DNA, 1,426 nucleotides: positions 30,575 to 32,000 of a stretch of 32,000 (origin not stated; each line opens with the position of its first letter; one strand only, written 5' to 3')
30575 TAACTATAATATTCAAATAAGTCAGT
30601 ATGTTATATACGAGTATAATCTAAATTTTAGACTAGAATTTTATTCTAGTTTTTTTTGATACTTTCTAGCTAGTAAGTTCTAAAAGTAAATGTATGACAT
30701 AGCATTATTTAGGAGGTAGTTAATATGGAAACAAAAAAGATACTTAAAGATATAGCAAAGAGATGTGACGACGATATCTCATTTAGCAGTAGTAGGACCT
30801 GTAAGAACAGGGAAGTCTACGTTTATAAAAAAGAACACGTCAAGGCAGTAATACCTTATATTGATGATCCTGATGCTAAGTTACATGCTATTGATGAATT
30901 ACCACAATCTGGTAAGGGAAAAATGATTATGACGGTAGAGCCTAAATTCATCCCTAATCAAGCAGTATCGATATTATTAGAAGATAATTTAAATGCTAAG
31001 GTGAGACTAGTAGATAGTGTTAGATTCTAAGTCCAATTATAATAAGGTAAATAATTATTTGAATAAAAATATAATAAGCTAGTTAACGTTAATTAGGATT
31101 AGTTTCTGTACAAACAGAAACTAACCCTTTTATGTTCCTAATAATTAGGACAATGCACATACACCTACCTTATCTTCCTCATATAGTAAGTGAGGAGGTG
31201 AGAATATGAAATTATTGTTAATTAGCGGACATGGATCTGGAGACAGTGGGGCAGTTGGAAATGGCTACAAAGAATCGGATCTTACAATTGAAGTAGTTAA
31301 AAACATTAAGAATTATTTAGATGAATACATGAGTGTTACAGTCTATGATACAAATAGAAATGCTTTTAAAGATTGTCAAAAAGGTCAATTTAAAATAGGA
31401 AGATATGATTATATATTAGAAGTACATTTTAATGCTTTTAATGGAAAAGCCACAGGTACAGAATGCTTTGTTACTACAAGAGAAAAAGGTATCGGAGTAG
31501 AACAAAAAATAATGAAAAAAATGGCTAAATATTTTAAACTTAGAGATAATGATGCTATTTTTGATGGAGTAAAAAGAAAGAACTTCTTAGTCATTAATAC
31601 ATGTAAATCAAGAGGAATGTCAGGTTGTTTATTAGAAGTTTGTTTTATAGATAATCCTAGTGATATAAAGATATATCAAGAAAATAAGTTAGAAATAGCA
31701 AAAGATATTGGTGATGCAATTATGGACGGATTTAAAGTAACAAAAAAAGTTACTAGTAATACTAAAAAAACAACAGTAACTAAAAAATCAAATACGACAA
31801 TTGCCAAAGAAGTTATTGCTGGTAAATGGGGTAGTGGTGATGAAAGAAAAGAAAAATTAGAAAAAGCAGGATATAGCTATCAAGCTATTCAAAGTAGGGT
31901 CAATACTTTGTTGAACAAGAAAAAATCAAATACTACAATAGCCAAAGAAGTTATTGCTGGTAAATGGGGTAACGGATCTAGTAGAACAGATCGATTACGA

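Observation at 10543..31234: Cassette array bounded by repeats that copy the terminator, leader and first codons of the amidase gene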

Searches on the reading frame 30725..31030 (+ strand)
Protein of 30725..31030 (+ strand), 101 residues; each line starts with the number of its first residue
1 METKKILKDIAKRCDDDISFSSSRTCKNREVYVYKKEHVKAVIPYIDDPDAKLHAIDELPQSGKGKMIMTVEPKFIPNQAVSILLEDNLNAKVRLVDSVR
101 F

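Call 25: find_encoding_contigs(protein=window:30725-31030:+, flank=10000, max_places=10)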
Protein window:30725-31030:+ (101 aa): no gene with exactly this product is on record in the collection.

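Call 43: search_protein_families(library=padloc, proteins=[window:30725-31030:+], max_evalue=0.01)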
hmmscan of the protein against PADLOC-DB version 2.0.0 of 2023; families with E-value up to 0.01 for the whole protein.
window:30725-31030:+ (101 aa): 0 families

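Call 44: search_protein_families(library=ncbifam, proteins=[window:30725-31030:+], max_evalue=0.01)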
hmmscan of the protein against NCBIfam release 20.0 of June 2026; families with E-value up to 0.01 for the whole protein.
window:30725-31030:+ (101 aa): 1 family
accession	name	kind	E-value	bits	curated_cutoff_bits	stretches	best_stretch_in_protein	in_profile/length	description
TIGR02836.1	spore_IV_A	equivalog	1.2e-22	80.5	459.9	1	1-100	1-100/492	stage IV sporulation protein A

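Call 46: find_homologous_proteins(query=window:30725-31030:+, max_evalue=0.00001)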
Query window:30725-31030:+ (101 aa): 29 proteins with E <= 0.00001 among 29 candidates.
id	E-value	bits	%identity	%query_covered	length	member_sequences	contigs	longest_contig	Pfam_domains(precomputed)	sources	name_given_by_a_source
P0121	3.5e-59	215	100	100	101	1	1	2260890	PF09547.17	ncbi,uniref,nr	ncbi:stage IV sporulation protein A [Tannockella kyphosi]|uniref:stage IV sporulation protein A n=1 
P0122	8.6e-37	143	77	96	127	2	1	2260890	PF09547.17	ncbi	-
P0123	2.7e-29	119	63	100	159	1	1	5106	PF09547.17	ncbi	ncbi:MAG: stage IV sporulation protein A, partial [Coprobacillaceae bacterium]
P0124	5.0e-28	115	62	100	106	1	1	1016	PF09547.17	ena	-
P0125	7.6e-27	111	61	98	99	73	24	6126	PF09547.17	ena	-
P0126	1.3e-26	110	59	100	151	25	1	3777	PF09547.17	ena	-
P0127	1.3e-26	110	59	100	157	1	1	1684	PF09547.17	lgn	-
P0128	1.3e-26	110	59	100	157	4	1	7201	PF09547.17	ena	-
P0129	1.3e-26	110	59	100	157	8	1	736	PF09547.17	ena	-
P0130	1.4e-26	110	58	100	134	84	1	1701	PF09547.17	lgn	-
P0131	2.4e-26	110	58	100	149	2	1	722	PF09547.17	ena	-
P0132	3.1e-25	106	61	98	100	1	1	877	PF09547.17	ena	-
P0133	4.1e-25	106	56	100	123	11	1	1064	PF09547.17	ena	-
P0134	9.5e-25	104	57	100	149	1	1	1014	PF09547.17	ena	-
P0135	3.0e-24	103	60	92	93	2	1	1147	PF09547.17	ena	-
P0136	7.5e-24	102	56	100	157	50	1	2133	PF09547.17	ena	-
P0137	9.0e-24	101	56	100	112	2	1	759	PF09547.17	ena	-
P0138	4.4e-21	93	74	60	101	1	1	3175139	PF09547.17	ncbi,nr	ncbi:hypothetical protein SD457_04415 [Coprobacillaceae bacterium CR2/5/TPMF4]|nr:hypothetical prote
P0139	5.0e-20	89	54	89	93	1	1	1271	PF09547.17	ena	-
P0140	2.5e-19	87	74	60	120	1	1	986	PF09547.17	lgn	-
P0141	4.6e-19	86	78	54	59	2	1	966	PF09547.17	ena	-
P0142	2.3e-17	81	59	77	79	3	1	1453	PF09547.17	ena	-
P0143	3.1e-17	80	69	54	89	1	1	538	PF09547.17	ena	-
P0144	7.3e-16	76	83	46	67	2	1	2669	PF09547.17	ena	-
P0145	1.5e-15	75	51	88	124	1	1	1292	PF09547.17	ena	-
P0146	1.4e-10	59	49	68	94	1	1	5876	PF09547.17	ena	-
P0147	2.7e-9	55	56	61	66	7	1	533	PF09547.17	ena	-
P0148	1.6e-8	52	46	71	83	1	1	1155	PF09547.17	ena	-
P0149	6.8e-7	47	45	63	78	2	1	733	PF09547.17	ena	-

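Call 47: find_encoding_contigs(protein=P0122, flank=10000, max_places=4)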
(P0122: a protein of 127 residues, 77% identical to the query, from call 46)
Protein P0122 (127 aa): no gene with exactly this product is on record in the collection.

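Call 48: find_encoding_contigs(protein=P0125, flank=10000, max_places=6)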
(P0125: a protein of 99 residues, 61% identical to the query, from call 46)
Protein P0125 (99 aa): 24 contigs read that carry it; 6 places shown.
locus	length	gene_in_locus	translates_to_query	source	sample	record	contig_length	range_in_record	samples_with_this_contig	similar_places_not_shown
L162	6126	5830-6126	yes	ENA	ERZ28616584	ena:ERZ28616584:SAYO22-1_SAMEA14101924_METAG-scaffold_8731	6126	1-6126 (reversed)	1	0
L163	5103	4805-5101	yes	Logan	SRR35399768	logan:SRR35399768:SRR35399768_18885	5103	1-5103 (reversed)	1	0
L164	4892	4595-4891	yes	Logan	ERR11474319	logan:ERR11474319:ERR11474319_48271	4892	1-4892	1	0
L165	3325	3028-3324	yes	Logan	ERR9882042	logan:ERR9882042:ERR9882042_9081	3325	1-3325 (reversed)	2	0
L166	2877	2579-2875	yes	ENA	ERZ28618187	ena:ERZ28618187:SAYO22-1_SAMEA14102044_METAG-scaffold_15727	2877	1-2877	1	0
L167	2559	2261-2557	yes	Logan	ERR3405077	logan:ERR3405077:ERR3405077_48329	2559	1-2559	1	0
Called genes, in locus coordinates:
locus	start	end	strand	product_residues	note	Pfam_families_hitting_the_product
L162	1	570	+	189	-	?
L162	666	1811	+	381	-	-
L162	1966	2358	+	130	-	-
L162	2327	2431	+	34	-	-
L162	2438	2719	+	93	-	-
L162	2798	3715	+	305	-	PF01699:Na_Ca_ex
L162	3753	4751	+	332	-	PF00768:Peptidase_S11, PF13354:Beta-lactamase2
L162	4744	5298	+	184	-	-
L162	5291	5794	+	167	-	-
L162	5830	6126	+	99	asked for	PF09547:SpoIVA_ATPase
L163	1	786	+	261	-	?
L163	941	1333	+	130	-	-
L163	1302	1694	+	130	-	-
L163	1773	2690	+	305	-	PF01699:Na_Ca_ex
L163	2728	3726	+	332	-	PF00768:Peptidase_S11, PF13354:Beta-lactamase2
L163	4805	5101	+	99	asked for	PF09547:SpoIVA_ATPase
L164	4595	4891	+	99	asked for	PF09547:SpoIVA_ATPase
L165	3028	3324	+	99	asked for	PF09547:SpoIVA_ATPase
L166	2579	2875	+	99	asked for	PF09547:SpoIVA_ATPase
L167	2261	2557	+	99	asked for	PF09547:SpoIVA_ATPase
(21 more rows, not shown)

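Call 57: find_encoding_contigs(protein=P0123, flank=10000, max_places=4)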
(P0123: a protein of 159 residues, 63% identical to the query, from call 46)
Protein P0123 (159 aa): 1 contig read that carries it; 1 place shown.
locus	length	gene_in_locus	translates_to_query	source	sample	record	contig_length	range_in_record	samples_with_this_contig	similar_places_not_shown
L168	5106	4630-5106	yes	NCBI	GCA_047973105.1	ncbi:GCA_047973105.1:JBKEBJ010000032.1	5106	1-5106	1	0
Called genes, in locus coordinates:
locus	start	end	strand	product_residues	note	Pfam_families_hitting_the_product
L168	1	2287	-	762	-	PF05342:Peptidase_M26_N (weak), PF07581:Glug (faint), PF09479:Flg_new (weak)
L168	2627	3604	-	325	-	PF02826:2-Hacid_dh_C, PF03446:NAD_binding_2, PF03807:F420_oxidored (faint)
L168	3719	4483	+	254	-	PF08220:HTH_DeoR, PF08279:HTH_11 (weak), PF00455:DeoRC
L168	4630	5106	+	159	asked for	PF09547:SpoIVA_ATPase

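Call 85: search_protein_families(library=pfam, proteins=[window:30725-31030:+], max_evalue=1)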
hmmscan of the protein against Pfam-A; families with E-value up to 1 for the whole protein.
window:30725-31030:+ (101 aa): 1 family
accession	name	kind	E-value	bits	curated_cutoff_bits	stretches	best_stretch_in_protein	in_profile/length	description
PF09547.16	SpoIVA_ATPase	-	6e-25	88.4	26.6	1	1-101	1-101/237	Stage IV sporulation protein A, ATPase domain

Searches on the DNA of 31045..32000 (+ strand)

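Call 15: search_dna_similar(query=window:31045-32000:+, collection=phages, mode=distant, max_rows=15)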
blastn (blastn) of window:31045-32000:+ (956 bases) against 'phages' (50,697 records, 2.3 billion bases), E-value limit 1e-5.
No match.

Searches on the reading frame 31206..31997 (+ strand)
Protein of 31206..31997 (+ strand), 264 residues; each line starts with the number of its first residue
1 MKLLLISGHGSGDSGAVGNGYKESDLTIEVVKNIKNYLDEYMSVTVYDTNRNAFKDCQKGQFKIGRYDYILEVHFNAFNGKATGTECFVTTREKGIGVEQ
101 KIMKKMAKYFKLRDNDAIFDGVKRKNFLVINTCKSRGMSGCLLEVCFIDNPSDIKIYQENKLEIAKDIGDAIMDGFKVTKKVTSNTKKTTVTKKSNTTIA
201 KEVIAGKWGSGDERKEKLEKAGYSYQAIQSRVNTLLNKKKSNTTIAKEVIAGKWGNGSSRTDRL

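Call 13: search_protein_families(library=pfam, proteins=[window:31206-31997:+], max_evalue=0.01)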
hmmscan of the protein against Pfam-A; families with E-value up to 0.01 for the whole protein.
window:31206-31997:+ (264 aa): 3 families
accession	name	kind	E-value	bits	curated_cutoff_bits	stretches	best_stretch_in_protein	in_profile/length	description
PF08230.16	CW_7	-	2.1e-29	101.4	25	2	198-236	2-40/40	CW_7 repeat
PF01520.23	Amidase_3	-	2.2e-25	90.1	27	1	5-172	3-172/174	N-acetylmuramoyl-L-alanine amidase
PF05266.19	DUF724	-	0.0055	17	38.4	0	216-248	78-110/188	Protein of unknown function (DUF724)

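Call 27: find_homologous_proteins(query=window:31206-31997:+, max_evalue=1e-10)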
Query window:31206-31997:+ (264 aa): 2880 proteins with E <= 1e-10 among 7010 candidates; the best 120 are listed.
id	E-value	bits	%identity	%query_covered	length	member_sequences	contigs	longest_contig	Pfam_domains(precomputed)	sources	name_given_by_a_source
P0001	1.1e-169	580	100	100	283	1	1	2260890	PF01520.24,PF08230.17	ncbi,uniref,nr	ncbi:N-acetylmuramoyl-L-alanine amidase [Tannockella kyphosi]|uniref:N-acetylmuramoyl-L-alanine amid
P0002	3.2e-96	339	59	100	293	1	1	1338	PF01520.24,PF08230.17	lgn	-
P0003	5.0e-96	339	62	100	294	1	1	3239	PF01520.24,PF08230.17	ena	-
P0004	2.3e-95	337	51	100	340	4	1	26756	PF01520.24,PF08230.17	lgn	-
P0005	2.1e-92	327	64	89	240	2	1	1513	PF01520.24,PF08230.17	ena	-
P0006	1.5e-89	318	58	100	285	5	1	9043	PF01520.24,PF08230.17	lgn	-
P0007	1.3e-88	315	57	100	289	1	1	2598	PF01520.24,PF08230.17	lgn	-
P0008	2.1e-88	314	56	100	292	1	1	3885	PF01520.24,PF08230.17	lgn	-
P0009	5.8e-88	312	58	100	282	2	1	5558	PF01520.24,PF08230.17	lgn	-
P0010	1.8e-87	311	54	100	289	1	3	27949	PF01520.24,PF08230.17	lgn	-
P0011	1.0e-86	308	54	100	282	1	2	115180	PF01520.24,PF08230.17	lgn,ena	-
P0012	2.5e-86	307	63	89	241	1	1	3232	PF01520.24,PF08230.17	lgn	-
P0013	1.9e-85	304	62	89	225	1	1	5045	PF01520.24,PF08230.17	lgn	-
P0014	3.6e-84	300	51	100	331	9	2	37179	PF01520.24,PF08230.17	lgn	-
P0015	2.1e-83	297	51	100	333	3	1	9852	PF01520.24,PF08230.17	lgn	-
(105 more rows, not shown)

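Call 28: find_encoding_contigs(protein=P0001, flank=10000, max_places=5)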
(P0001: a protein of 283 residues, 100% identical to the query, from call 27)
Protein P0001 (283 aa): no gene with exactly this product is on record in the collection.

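Call 30: find_related_loci(query=A2, collection=genome_contigs, flank=10000)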
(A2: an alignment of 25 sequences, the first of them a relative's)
Query A2 (283 aa) in genome_contigs; peptide patterns used: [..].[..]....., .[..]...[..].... (x = any residue, [..] = any of these).
281 stretches matched a pattern; 153 encode a relative of the query (tblastn E <= 1e-3); the best 80 are kept; 80 distinct loci.
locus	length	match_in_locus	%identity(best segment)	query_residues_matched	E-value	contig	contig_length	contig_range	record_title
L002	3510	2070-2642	61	1-191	6e-77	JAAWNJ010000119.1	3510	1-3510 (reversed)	MAG: Clostridia bacterium isolate ABMPRH_45_2_1 SL341409_scaffold_20284, whole genome shotgun sequence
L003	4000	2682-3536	45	1-281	1e-71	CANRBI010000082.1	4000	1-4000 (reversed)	MAG: uncultured Clostridia bacterium isolate Lapin-028__bin89 genome assembly, contig: Lapin-028__NODE_23701_length_4000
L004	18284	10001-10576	60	15-206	2e-69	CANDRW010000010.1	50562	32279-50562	MAG TPA_asm: uncultured Clostridium sp. isolate SRR15214597_bin.43_metawrap_v1.3_MAG genome assembly, contig: NODE.430_l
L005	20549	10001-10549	61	15-197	1e-69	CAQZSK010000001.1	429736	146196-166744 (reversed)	MAG TPA_asm: uncultured Clostridia bacterium isolate MGBC162590 genome assembly, contig: MGBC162590.1, whole genome shot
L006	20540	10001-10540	61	1-180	1e-67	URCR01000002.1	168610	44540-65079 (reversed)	uncultured Lachnospiraceae bacterium isolate UMGS873 genome assembly, contig: NODE_48_length_168610_cov_6.033835, whole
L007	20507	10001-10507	57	1-176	3e-60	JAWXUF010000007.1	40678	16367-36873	MAG: bacterium isolate FM_42_G125_V NODE_274_length_40679_cov_6.089551, whole genome shotgun sequence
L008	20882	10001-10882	44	1-283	1e-59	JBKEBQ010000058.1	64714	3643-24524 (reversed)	MAG: Breznakia sp. isolate VLC_068 k121_9248832, whole genome shotgun sequence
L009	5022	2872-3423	51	1-192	2e-58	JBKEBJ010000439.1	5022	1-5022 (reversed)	MAG: Coprobacillaceae bacterium isolate VLC_075 k121_19580046, whole genome shotgun sequence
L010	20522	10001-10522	54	1-178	1e-55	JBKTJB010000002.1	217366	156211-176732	MAG: Streptococcus sp. isolate 19-2_09 contig_267_pilon, whole genome shotgun sequence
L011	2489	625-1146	55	1-178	3e-56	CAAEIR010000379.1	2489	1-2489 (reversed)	MAG TPA_asm: uncultured Anaerostipes sp., isolate HGM11971, WGS project CAAEIR010000000 data, contig: ERS473319_7_k99_31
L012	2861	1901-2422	53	1-178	5e-54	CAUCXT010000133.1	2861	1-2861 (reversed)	MAG TPA_asm: uncultured Eubacterium sp. isolate ERR9609750_bin.3_MetaWRAP_v1.3_MAG genome assembly, contig: ERZ18534098.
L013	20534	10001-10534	52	1-186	3e-52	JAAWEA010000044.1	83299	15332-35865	MAG: Clostridia bacterium isolate ABMPRH_61_1 k141_889743, whole genome shotgun sequence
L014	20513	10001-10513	51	1-176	3e-51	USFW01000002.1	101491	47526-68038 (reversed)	uncultured Clostridium sp. isolate UMGS1673 genome assembly, contig: NODE_109_length_101491_cov_6.855268, whole genome s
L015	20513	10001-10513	51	1-176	3e-51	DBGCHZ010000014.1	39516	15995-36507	MAG TPA_asm: Clostridia bacterium isolate MAG11343 contig14, whole genome shotgun sequence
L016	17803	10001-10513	51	1-176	9e-51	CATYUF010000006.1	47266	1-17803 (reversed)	MAG TPA_asm: uncultured Clostridium sp. isolate ERR9578265_bin.42_MetaWRAP_v1.3_MAG genome assembly, contig: ERZ18533859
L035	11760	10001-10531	47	1-180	4e-43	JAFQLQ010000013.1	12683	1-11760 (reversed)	MAG: Clostridia bacterium isolate RGIG1932 Goat_Cecum.Co__c632998, whole genome shotgun sequence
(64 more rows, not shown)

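Call 36: find_related_loci(query=A2, collection=viral_contigs, flank=10000)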
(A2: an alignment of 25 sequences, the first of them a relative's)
Query A2 (283 aa) in viral_contigs; peptide patterns used: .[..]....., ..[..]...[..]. (x = any residue, [..] = any of these).
261 stretches matched a pattern; 205 encode a relative of the query (tblastn E <= 1e-3); the best 80 are kept; 80 distinct loci.
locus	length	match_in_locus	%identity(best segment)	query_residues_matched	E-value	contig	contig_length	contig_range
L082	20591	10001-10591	61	1-198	5e-75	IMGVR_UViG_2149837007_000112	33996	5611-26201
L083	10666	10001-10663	55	1-283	9e-75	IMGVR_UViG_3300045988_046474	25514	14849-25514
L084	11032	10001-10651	54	1-283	7e-74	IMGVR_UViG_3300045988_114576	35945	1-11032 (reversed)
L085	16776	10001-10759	51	1-282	1e-71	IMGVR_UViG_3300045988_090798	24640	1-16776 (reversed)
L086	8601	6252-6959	48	1-247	3e-68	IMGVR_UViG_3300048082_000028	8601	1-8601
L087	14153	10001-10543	59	15-195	8e-66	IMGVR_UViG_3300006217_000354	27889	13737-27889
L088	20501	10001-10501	62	15-180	5e-64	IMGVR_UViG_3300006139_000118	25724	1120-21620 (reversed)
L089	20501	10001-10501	62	15-180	5e-64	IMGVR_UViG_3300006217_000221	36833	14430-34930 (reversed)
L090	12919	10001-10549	55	1-190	6e-60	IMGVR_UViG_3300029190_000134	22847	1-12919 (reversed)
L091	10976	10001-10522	56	1-178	4e-57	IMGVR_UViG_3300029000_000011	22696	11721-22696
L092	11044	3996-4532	55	1-183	6e-57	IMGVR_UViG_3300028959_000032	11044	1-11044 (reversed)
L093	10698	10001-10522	55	1-178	8e-57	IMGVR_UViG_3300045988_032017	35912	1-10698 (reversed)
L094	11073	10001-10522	55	1-178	8e-57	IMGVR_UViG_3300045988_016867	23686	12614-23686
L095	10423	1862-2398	55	1-183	6e-57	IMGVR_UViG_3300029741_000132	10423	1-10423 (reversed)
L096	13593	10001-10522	55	1-178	8e-57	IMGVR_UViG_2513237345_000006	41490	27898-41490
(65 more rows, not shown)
